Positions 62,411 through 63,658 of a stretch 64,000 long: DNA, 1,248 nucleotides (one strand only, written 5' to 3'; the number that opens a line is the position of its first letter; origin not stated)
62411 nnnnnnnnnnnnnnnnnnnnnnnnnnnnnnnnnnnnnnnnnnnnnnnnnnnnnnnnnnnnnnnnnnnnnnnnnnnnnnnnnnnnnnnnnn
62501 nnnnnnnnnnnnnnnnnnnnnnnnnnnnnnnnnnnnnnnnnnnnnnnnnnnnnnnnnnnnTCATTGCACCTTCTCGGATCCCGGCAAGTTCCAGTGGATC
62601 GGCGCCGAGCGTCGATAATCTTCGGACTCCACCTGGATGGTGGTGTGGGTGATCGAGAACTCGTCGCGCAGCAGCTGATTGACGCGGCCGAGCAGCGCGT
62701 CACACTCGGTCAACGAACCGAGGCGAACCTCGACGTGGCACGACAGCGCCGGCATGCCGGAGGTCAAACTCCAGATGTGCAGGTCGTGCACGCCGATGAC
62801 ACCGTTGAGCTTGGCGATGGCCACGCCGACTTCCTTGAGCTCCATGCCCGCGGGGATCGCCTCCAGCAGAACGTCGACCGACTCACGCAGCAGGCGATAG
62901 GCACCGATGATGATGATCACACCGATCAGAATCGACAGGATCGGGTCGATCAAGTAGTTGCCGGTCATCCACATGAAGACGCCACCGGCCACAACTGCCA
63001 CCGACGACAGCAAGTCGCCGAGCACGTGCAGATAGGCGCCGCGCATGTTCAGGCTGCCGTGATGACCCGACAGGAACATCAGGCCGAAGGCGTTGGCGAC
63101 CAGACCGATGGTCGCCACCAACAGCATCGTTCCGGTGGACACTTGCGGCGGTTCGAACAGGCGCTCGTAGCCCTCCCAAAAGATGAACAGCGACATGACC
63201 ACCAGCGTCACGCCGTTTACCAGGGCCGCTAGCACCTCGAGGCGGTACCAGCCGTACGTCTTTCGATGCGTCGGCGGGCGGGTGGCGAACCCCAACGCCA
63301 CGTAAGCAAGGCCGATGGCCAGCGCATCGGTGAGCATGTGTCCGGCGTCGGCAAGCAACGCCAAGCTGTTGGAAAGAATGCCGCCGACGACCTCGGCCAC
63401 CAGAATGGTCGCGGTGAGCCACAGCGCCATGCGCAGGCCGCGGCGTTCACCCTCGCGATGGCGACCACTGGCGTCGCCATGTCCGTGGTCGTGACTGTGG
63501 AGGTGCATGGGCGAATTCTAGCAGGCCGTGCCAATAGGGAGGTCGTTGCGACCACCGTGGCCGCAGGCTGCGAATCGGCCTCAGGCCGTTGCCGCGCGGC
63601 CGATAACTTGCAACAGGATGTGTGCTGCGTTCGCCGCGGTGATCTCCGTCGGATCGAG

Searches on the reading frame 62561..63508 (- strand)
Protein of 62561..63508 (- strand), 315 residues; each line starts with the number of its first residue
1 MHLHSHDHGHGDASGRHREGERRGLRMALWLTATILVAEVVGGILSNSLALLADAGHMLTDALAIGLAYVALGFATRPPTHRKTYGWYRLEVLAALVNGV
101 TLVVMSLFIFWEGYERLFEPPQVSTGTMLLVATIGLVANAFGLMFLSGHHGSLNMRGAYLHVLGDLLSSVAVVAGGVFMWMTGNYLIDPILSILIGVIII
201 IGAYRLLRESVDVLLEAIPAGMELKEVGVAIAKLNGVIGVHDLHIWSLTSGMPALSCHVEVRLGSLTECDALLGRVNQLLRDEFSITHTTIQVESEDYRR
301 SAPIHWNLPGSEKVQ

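Call 34: search_protein_families(library=pfam, proteins=[window:62561-63508:-], max_evalue=0.00001)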
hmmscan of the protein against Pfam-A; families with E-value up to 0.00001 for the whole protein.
window:62561-63508:- (315 aa): 2 families
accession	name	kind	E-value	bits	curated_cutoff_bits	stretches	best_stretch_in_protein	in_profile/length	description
PF01545.26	Cation_efflux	-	1.5e-51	175.5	26.6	1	26-215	2-198/198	Cation efflux family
PF16916.11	ZT_dimer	-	4.4e-15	55.9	26.7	1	221-295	3-77/78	Dimerisation domain of Zinc Transporter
